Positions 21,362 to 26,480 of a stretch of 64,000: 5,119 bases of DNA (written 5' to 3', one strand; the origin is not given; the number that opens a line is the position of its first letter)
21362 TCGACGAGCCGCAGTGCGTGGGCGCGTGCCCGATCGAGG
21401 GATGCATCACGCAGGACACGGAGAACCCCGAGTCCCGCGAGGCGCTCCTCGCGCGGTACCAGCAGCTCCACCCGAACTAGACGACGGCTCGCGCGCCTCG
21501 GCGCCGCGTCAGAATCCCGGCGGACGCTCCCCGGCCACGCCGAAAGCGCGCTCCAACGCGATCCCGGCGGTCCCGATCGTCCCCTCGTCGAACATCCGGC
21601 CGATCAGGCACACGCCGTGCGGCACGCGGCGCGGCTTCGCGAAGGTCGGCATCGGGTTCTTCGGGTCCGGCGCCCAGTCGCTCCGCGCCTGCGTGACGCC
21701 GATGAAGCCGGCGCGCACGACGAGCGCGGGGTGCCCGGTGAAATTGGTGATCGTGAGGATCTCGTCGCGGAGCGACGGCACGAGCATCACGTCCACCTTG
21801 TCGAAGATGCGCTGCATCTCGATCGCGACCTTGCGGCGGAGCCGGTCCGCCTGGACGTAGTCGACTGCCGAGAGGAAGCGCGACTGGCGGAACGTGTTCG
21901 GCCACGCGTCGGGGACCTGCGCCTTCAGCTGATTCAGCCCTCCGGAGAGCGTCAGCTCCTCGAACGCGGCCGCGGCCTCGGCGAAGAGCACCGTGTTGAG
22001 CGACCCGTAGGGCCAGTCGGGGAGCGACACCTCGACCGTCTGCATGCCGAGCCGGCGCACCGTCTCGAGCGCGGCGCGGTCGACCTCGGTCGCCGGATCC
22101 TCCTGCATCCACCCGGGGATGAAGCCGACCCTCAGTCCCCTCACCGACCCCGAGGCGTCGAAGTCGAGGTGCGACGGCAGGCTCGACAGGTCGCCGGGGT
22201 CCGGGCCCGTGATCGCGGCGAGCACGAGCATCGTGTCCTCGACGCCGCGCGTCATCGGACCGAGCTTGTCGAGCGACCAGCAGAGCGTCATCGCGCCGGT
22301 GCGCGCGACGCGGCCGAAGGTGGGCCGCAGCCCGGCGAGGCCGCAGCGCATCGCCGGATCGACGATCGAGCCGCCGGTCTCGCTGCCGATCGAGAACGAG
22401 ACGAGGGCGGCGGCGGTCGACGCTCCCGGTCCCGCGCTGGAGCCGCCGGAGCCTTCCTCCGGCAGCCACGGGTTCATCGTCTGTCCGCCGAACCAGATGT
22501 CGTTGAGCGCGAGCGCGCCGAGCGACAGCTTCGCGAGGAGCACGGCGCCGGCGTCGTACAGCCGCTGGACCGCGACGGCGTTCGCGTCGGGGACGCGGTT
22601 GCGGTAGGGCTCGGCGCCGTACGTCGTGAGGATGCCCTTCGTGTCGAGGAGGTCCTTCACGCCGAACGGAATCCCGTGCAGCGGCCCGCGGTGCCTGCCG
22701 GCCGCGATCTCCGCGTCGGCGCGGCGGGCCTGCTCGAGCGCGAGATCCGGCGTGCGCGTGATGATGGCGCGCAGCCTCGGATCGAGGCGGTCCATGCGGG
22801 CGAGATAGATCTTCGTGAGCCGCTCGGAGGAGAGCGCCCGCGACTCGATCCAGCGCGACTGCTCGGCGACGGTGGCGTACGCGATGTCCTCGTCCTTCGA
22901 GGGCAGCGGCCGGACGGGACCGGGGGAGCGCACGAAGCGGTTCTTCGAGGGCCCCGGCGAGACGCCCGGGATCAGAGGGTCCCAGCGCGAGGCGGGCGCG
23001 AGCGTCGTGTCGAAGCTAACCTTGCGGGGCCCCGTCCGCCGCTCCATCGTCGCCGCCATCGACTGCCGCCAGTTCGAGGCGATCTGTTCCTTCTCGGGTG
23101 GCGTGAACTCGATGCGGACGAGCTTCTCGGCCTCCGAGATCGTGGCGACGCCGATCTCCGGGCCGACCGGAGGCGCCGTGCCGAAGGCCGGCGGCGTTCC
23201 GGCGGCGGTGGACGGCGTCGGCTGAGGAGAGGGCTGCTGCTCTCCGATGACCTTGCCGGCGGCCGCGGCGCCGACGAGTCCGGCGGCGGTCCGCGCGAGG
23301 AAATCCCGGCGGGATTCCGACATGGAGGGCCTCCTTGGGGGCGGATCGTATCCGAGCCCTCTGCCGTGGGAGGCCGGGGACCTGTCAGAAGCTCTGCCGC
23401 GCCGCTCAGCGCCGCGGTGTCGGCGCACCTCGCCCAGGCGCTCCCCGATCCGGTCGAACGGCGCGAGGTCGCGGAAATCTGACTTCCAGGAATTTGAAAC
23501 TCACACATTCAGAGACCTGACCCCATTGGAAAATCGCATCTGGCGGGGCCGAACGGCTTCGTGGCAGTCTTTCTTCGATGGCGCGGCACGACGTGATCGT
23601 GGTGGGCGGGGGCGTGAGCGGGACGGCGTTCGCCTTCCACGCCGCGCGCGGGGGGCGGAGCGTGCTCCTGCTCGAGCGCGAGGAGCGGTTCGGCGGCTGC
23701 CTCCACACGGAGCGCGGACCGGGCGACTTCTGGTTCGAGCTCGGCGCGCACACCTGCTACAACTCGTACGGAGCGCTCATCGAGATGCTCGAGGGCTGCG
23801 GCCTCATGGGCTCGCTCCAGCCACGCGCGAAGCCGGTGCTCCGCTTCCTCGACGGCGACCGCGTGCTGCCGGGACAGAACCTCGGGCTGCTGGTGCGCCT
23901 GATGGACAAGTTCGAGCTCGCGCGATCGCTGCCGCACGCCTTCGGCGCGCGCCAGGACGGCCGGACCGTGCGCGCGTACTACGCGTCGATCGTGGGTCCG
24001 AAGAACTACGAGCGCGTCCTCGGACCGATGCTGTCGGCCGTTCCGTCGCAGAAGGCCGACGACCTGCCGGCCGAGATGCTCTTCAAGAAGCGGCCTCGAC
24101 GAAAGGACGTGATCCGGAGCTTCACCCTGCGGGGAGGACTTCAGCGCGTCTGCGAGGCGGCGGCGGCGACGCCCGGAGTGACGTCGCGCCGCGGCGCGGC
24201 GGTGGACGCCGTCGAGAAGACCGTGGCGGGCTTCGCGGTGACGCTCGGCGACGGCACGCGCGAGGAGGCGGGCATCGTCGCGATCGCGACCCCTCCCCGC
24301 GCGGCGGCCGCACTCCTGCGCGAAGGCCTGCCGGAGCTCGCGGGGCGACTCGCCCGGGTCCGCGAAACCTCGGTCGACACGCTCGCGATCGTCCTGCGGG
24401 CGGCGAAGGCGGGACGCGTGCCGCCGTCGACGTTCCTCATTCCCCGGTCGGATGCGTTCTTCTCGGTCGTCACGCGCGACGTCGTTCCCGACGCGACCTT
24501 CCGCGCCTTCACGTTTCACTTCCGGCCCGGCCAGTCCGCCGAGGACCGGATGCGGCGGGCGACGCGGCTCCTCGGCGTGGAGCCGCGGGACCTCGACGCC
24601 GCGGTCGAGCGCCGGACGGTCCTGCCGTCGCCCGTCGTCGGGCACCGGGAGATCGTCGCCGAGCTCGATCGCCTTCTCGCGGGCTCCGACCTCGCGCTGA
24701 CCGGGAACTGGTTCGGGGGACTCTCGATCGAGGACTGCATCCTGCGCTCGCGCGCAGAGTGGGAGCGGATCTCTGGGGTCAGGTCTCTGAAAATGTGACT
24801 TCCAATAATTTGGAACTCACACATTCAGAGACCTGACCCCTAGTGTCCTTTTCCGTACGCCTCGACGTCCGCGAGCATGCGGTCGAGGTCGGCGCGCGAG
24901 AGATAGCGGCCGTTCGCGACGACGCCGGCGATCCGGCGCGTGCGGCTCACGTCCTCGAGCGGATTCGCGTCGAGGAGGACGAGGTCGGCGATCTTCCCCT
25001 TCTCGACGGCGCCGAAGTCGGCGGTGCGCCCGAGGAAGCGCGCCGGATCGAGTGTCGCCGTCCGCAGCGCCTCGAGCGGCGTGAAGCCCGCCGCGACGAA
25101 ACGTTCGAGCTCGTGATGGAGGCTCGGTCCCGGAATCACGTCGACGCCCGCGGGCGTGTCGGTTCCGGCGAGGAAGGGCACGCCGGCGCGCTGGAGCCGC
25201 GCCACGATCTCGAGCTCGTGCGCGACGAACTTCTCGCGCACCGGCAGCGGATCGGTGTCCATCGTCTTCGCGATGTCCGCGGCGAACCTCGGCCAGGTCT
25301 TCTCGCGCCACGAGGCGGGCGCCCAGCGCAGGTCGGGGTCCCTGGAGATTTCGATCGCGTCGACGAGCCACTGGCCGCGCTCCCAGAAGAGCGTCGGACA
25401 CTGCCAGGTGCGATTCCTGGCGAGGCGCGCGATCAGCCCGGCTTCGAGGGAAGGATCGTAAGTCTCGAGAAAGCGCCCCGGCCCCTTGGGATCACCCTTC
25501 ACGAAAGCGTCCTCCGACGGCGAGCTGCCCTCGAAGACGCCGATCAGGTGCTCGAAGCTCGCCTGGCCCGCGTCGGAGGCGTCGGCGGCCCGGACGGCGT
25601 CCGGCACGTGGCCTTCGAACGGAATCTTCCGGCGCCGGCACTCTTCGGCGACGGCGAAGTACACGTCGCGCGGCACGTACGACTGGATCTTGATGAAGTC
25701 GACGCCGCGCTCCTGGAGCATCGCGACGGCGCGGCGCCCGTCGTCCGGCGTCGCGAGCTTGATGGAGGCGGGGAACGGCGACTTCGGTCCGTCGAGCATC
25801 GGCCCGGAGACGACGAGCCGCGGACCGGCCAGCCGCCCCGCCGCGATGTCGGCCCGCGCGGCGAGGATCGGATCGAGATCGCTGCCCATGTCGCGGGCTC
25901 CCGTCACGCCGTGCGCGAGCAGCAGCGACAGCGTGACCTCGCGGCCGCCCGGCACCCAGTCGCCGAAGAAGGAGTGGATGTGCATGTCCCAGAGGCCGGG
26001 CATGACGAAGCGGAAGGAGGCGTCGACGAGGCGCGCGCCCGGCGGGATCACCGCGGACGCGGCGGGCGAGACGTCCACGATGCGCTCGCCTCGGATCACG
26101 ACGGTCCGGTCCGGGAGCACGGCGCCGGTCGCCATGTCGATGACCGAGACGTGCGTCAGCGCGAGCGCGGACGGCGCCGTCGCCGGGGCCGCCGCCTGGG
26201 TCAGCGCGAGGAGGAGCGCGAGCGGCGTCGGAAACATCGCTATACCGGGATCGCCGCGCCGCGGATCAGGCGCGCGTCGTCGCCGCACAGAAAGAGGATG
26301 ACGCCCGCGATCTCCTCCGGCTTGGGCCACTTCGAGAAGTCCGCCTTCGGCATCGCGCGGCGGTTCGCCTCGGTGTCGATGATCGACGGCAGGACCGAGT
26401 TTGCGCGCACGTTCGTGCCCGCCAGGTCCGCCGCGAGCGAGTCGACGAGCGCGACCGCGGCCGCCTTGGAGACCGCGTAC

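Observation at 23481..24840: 66-bp nested palindromic repeat family in three copies; two bracket an FAD-oxidase gene and one supplies its last codons and stop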

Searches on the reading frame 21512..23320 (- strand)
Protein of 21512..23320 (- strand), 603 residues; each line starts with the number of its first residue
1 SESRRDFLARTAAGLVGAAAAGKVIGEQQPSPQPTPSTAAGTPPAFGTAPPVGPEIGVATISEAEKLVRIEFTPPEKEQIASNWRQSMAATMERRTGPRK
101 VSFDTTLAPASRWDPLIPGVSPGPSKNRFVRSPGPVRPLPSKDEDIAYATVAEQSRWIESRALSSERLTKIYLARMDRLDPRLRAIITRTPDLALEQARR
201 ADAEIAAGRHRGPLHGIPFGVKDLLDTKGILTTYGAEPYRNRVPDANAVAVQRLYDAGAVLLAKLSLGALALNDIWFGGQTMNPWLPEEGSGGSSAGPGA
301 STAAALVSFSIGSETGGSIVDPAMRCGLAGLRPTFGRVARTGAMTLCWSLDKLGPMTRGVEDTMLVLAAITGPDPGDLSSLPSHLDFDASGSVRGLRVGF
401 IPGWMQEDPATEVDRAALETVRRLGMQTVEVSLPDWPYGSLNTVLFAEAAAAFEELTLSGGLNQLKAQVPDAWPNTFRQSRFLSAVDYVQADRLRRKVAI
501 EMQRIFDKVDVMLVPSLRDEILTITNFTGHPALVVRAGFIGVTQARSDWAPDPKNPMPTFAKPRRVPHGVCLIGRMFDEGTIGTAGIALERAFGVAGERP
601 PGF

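Call 29: search_protein_families(library=pfam, proteins=[window:21512-23320:-])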
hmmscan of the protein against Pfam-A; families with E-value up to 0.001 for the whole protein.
window:21512-23320:- (603 aa): 1 family
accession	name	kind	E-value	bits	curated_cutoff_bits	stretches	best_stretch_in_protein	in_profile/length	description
PF01425.27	Amidase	-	9.6e-76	256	27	1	168-581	2-443/445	Amidase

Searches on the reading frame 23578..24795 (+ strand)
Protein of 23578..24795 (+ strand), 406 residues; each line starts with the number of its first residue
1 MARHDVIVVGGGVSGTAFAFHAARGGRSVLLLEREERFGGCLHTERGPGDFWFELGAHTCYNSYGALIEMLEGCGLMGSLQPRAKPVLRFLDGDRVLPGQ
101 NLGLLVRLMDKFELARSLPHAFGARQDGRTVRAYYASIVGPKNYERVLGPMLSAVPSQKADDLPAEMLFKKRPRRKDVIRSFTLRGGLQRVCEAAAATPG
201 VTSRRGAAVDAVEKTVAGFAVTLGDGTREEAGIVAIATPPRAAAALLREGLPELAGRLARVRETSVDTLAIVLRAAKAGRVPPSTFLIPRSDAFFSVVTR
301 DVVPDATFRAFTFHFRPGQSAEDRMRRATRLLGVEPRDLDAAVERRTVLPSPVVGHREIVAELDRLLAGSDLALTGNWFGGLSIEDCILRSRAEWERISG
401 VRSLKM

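Call 18: find_homologous_proteins(query=window:23578-24795:+)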
Query window:23578-24795:+ (406 aa): 1355 proteins with E <= 0.001 among 8000 candidates; the best 120 are listed.
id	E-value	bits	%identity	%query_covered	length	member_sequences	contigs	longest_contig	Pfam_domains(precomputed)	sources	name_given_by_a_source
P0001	2.6e-246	835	93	99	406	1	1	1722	PF01266.31,PF01593.31,PF13450.13,PF00890.31,PF07992.21,PF12831.14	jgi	jgi:protoporphyrinogen/coproporphyrinogen III oxidase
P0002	1.6e-244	829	93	99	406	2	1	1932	PF01266.31,PF01593.31,PF13450.13,PF00890.31,PF07992.21,PF12831.14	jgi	-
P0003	5.3e-241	817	92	98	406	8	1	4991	PF01266.31,PF01593.31,PF13450.13,PF00890.31,PF07992.21,PF12831.14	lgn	-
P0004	1.4e-235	800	89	98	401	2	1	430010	PF01266.31,PF01593.31,PF13450.13,PF00890.31,PF07992.21,PF12831.14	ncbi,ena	-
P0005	8.7e-230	780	87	98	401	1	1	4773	PF01266.31,PF01593.31,PF13450.13,PF00890.31,PF07992.21,PF12831.14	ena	-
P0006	7.0e-229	778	86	99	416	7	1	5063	PF01266.31,PF01593.31,PF13450.13,PF00890.31,PF07992.21,PF12831.14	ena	-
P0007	1.3e-220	750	83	98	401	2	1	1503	PF01266.31,PF01593.31,PF13450.13,PF00890.31,PF07992.21,PF12831.14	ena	-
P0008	7.8e-204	695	78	98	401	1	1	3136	PF01266.31,PF01593.31,PF13450.13,PF00890.31,PF12831.14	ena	-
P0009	1.1e-199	681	77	99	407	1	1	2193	PF01266.31,PF01593.31,PF13450.13,PF00890.31,PF07992.21,PF12831.14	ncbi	-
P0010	1.1e-198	678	76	99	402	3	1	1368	PF01266.31,PF01593.31,PF13450.13,PF00890.31,PF07992.21,PF12831.14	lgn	-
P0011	4.7e-193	660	75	99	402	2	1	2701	PF01266.31,PF01593.31,PF13450.13,PF00890.31,PF12831.14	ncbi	ncbi:MAG: protoporphyrinogen/coproporphyrinogen oxidase [Syntrophomonadaceae bacterium]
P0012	1.5e-186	638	72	98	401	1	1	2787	PF01266.31,PF01593.31,PF13450.13,PF00890.31,PF07992.21,PF12831.14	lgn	-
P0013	9.6e-185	632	71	98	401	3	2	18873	PF01266.31,PF01593.31,PF13450.13,PF00890.31,PF07992.21,PF12831.14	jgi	jgi:oxygen-dependent protoporphyrinogen oxidase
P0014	2.7e-184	631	71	98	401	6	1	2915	PF01266.31,PF01593.31,PF13450.13,PF00890.31,PF07992.21,PF03486.21,PF12831.14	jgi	jgi:oxygen-dependent protoporphyrinogen oxidase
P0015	1.5e-183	628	70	98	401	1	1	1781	PF01266.31,PF01593.31,PF13450.13,PF00890.31,PF07992.21,PF12831.14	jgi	jgi:oxygen-dependent protoporphyrinogen oxidase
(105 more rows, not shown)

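Call 20: find_encoding_contigs(protein=P0004, flank=10000, max_places=3)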
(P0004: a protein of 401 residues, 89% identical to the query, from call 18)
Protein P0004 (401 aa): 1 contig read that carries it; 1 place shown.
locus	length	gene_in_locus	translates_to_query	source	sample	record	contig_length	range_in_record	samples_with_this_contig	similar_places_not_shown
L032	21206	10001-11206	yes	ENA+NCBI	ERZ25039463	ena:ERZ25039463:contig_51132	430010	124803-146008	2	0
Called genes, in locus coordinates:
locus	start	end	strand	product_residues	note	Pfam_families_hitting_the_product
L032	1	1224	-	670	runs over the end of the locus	PF12156:ATPase-cat_bd, PF00403:HMA (weak), PF00122:E1-E2_ATPase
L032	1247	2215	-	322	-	PF00248:Aldo_ket_red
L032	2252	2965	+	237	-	PF00106:adh_short, PF08659:KR, PF13561:adh_short_C2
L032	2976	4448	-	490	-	-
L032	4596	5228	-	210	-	PF04203:Sortase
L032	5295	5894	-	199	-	-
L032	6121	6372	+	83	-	PF00037:Fer4 (weak), PF12797:Fer4_2 (faint), PF14697:Fer4_21 (weak), PF12838:Fer4_7 (faint), PF13187:Fer4_9 (weak)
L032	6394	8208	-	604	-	PF01425:Amidase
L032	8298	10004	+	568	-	PF00083:Sugar_tr (weak), PF06609:TRI12, PF07690:MFS_1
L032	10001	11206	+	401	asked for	PF00890:FAD_binding_2, PF01266:DAO, PF01593:Amino_oxidase, PF07992:Pyr_redox_2 (faint), PF12831:FAD_oxidored, PF13450:NAD_binding_8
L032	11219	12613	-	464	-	PF01979:Amidohydro_1, PF07969:Amidohydro_3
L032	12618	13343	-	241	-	PF00106:adh_short, PF01370:Epimerase (weak), PF08659:KR (weak), PF13561:adh_short_C2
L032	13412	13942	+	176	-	PF05163:DinB, PF12867:DinB_2 (weak)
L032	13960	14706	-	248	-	-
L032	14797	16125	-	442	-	PF05170:AsmA (weak), PF05359:DUF748, PF13116:YhdP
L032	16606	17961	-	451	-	PF01979:Amidohydro_1, PF07969:Amidohydro_3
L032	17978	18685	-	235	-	PF13852:DUF4197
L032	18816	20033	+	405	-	PF01149:Fapy_DNA_glyco, PF06831:H2TH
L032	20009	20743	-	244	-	-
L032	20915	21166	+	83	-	-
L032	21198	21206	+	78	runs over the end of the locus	-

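Call 29: search_protein_families(library=pfam, proteins=[window:23578-24795:+])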
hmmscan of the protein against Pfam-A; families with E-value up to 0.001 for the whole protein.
window:23578-24795:+ (406 aa): 8 families
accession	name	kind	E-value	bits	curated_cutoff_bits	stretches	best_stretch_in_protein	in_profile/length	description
PF01593.30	Amino_oxidase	-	2.8e-14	53.7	19.8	1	15-257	3-274/443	Flavin containing amine oxidoreductase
PF13450.12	NAD_binding_8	-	8.3e-13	48.9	21.9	1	8-71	1-65/68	NAD(P)-binding Rossmann-like domain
PF01266.30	DAO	-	1.4e-09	38.4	27.9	1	5-40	1-37/353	FAD dependent oxidoreductase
PF12831.13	FAD_oxidored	-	1.3e-08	35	27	1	5-42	1-38/416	FAD dependent oxidoreductase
PF00890.30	FAD_binding_2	-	6.5e-07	29.3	20.4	1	5-44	1-40/414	FAD binding domain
PF07992.20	Pyr_redox_2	-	8.5e-07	29.1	26.1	1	5-42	2-41/291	Pyridine nucleotide-disulphide oxidoreductase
PF03486.20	HI0933_like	-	0.0002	21.3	50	1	4-40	1-37/244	HI0933-like protein Rossmann domain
PF01134.28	GIDA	-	0.00059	19.4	22.1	1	5-39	1-29/391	Glucose inhibited division protein A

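Call 53: find_encoding_contigs(protein=P0003, flank=2500, max_places=2)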
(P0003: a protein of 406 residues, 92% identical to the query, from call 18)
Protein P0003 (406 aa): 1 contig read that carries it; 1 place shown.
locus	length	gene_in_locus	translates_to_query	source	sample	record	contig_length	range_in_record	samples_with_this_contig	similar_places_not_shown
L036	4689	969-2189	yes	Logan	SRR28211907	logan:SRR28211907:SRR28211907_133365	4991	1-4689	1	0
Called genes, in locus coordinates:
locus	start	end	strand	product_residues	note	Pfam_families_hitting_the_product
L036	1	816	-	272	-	?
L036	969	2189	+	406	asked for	PF00890:FAD_binding_2 (weak), PF01266:DAO, PF01593:Amino_oxidase, PF07992:Pyr_redox_2 (faint), PF12831:FAD_oxidored, PF13450:NAD_binding_8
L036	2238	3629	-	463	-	PF01979:Amidohydro_1, PF07969:Amidohydro_3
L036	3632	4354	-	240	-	PF23441:SDR (weak), PF00106:adh_short, PF01370:Epimerase (weak), PF08659:KR (weak), PF13561:adh_short_C2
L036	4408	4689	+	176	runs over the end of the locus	PF05163:DinB, PF12867:DinB_2 (weak)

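Call 54: find_encoding_contigs(protein=P0005, flank=2500, max_places=2)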
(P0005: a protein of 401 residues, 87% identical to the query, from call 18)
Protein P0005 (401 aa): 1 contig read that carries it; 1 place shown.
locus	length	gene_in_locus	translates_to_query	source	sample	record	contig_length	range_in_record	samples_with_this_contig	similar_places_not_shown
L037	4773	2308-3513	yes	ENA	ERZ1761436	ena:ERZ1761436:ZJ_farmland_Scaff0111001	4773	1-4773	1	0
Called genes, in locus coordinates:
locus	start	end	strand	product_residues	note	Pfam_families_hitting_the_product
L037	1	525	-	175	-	?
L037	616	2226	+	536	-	PF00083:Sugar_tr, PF06609:TRI12, PF07690:MFS_1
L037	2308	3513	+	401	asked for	PF00890:FAD_binding_2, PF01266:DAO, PF01593:Amino_oxidase, PF07992:Pyr_redox_2 (faint), PF12831:FAD_oxidored, PF13450:NAD_binding_8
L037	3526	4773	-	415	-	?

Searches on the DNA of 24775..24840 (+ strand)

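Call 67: build_rna_model(alignment_id=A4, structure=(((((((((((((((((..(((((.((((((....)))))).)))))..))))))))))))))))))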
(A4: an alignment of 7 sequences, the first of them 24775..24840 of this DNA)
Model R1 built from alignment A4 (7 sequences, 66 columns); structure: as given.
model positions 66; base pairs 28; branch points 0; effective number of sequences 1.69; information 0.849 bits per position. Calibrated on 0.2 Mb of random sequence (short: E-values are rough).
structure used (alignment columns):
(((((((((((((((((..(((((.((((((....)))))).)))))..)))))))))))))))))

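Call 68: search_with_rna_model(model_id=R1, source=window, filters=off, max_evalue=10)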
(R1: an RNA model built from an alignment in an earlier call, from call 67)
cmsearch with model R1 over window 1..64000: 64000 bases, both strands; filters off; matches with E-value up to 10: 37.
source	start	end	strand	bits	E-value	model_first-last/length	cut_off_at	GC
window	24775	24840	+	95.3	5.1e-19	1-66/66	no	0.47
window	57217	57282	-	90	8e-18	1-66/66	no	0.48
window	57217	57282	+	82.1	4.7e-16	1-66/66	no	0.48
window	24775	24840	-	81.3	7.2e-16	1-66/66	no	0.47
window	23460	23524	+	42.9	2.7e-07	1-66/66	no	0.54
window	23460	23524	-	31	0.00012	1-66/66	no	0.54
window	41038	41063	+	16.3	0.24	1-66/66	no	0.85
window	41038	41063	-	16.3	0.24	1-66/66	no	0.85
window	46517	46533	+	14.7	0.57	1-66/66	no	0.71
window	31485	31521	-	14.3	0.68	1-66/66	no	0.86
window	46517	46533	-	14.1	0.76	1-66/66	no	0.71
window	16215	16279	-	12.7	1.6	1-66/66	no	0.71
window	31485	31521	+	12.6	1.7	1-66/66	no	0.86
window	33113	33159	+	12.2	2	1-66/66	no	0.79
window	304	337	-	11.6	2.7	1-66/66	no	0.74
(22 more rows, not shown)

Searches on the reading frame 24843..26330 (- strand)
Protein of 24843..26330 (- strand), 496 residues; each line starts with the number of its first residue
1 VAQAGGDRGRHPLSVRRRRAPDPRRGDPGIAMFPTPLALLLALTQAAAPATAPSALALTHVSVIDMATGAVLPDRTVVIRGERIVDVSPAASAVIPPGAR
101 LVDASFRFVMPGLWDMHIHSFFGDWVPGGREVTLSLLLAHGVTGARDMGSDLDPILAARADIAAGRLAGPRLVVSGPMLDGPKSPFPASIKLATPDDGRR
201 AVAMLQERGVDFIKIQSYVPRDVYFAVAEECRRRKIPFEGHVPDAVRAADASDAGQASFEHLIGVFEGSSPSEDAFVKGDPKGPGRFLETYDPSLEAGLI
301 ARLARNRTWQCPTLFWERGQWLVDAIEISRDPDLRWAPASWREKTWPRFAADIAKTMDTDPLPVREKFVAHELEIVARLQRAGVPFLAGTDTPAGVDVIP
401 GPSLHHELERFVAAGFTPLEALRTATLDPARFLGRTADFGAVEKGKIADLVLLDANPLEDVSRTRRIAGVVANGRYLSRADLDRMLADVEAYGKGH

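Call 29: search_protein_families(library=pfam, proteins=[window:24843-26330:-])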
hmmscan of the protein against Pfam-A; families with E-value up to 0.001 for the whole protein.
window:24843-26330:- (496 aa): 2 families
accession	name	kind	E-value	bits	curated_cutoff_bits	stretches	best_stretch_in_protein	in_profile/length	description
PF01979.26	Amidohydro_1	-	7.1e-24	85.1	25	1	108-475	1-343/345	Amidohydrolase family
PF07969.17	Amidohydro_3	-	7.5e-13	49.2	29.7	1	373-475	356-469/472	Amidohydrolase family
